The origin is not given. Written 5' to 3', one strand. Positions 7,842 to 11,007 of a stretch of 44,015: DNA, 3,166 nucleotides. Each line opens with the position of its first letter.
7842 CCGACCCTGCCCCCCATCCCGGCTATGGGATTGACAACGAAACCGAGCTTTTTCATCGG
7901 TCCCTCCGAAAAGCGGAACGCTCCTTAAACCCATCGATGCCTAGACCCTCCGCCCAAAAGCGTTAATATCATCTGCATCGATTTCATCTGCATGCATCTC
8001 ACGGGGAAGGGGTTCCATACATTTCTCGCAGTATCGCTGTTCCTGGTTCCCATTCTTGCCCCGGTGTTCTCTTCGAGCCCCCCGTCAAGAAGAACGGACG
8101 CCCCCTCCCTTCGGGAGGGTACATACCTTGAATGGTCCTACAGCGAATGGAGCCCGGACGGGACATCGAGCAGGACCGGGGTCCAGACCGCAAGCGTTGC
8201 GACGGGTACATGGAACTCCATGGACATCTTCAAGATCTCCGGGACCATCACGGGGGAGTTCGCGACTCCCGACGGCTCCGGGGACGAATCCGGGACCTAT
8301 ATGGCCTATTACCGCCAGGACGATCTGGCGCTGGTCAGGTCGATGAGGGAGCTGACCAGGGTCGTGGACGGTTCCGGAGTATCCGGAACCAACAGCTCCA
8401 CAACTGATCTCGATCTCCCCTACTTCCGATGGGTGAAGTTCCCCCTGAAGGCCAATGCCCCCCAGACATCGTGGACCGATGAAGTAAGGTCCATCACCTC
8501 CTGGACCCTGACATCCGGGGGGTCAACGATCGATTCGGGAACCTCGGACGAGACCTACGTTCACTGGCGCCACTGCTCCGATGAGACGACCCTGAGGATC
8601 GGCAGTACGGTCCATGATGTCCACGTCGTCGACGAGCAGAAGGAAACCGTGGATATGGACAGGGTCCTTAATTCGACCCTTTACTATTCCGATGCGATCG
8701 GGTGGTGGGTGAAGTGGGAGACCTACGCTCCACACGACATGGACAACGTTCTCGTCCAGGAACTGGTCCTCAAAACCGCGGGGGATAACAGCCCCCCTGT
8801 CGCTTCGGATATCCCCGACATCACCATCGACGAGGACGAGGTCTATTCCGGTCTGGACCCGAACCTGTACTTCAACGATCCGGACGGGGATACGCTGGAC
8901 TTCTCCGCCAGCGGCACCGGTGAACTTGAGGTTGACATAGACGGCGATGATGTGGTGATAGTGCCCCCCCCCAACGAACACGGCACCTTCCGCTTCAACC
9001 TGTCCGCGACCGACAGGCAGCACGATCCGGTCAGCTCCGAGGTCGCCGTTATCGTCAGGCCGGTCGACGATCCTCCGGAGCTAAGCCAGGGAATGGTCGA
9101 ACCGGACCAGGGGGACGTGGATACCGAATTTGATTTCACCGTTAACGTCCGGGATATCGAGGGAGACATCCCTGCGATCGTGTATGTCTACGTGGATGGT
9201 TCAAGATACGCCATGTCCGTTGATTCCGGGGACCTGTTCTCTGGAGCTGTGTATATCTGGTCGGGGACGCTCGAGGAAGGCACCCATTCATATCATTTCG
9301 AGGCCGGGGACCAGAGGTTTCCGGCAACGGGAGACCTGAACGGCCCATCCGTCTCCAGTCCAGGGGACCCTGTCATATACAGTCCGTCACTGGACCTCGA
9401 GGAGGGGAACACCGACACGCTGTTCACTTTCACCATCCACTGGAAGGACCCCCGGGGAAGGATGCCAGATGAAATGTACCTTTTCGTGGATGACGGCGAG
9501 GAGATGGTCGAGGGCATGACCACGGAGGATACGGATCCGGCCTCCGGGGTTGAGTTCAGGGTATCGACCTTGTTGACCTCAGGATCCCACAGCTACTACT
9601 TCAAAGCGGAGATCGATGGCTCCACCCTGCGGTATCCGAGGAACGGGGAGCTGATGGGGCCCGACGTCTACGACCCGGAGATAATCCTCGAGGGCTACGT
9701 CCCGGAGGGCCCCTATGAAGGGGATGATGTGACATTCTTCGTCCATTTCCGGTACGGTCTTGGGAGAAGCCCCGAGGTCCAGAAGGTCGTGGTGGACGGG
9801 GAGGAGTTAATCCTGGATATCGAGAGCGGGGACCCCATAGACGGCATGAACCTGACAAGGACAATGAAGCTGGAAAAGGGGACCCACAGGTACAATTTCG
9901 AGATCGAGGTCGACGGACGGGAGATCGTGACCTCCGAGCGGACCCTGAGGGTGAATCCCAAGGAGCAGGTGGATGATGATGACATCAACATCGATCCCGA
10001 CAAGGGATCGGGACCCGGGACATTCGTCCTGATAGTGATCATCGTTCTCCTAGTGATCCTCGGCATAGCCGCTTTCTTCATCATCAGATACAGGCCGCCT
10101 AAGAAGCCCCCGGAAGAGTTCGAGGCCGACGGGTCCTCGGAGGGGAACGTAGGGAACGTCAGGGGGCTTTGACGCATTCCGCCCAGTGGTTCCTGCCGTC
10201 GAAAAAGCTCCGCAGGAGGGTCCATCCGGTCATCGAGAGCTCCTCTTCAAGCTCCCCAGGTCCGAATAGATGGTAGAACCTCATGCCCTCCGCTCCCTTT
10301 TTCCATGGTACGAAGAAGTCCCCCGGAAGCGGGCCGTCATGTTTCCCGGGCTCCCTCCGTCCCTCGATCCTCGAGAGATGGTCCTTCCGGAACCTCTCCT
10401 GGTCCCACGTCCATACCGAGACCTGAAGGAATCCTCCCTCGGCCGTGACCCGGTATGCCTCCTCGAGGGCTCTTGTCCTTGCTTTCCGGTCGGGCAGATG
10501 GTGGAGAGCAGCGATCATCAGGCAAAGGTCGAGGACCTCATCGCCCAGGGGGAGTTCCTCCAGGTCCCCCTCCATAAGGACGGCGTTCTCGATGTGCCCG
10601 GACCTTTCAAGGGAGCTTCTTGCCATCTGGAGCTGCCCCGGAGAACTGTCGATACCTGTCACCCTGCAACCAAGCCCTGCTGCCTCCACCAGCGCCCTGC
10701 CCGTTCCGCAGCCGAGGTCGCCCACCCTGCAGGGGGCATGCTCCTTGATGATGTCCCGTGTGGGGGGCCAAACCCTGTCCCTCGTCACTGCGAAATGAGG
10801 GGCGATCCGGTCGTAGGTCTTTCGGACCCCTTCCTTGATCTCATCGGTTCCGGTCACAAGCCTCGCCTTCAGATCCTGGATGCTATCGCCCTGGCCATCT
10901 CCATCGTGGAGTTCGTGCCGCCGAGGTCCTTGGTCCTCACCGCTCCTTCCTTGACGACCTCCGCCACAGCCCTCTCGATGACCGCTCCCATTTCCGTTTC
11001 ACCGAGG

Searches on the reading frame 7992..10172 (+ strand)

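Call 22: search_protein_families(library=pfam, proteins=[window:7992-10172:+], max_evalue=0.0001)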
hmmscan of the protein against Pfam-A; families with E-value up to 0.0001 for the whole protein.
window:7992-10172:+ (726 aa): 2 families
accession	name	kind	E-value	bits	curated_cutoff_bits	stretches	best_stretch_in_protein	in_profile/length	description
PF17963.7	Big_9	-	2.2e-06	28.9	23.6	1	266-352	1-87/89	Bacterial Ig domain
PF17803.7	Cadherin_4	-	5.3e-05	24.1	25.1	0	262-318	7-67/71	Bacterial cadherin-like domain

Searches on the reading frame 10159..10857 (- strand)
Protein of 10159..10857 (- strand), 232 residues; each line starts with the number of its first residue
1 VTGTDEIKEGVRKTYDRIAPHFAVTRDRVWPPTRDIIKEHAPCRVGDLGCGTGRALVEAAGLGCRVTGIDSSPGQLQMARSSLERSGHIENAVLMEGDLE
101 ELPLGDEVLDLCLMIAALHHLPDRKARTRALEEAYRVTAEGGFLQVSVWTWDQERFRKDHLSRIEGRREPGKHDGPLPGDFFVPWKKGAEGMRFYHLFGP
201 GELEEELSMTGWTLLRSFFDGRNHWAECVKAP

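Call 22: search_protein_families(library=pfam, proteins=[window:10159-10857:-], max_evalue=0.0001)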
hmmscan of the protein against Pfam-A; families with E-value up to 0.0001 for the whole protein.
window:10159-10857:- (232 aa): 6 families
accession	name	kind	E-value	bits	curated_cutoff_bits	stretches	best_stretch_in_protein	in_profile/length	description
PF08241.18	Methyltransf_11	-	6e-21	75.3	21.2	1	47-144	2-93/95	Methyltransferase domain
PF13649.12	Methyltransf_25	-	4.4e-20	72.6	27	1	47-142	3-97/97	Methyltransferase domain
PF13847.12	Methyltransf_31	-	1.6e-14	54.3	27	1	42-146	4-109/145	Methyltransferase domain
PF08242.18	Methyltransf_12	-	1e-12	49.1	30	1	47-144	2-98/98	Methyltransferase domain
PF01209.24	Ubie_methyltran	-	1.7e-09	37.8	20.1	1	6-146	11-151/233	ubiE/COQ5 methyltransferase family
PF13489.12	Methyltransf_23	-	2.1e-08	34.5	27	1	44-170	25-138/164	Methyltransferase domain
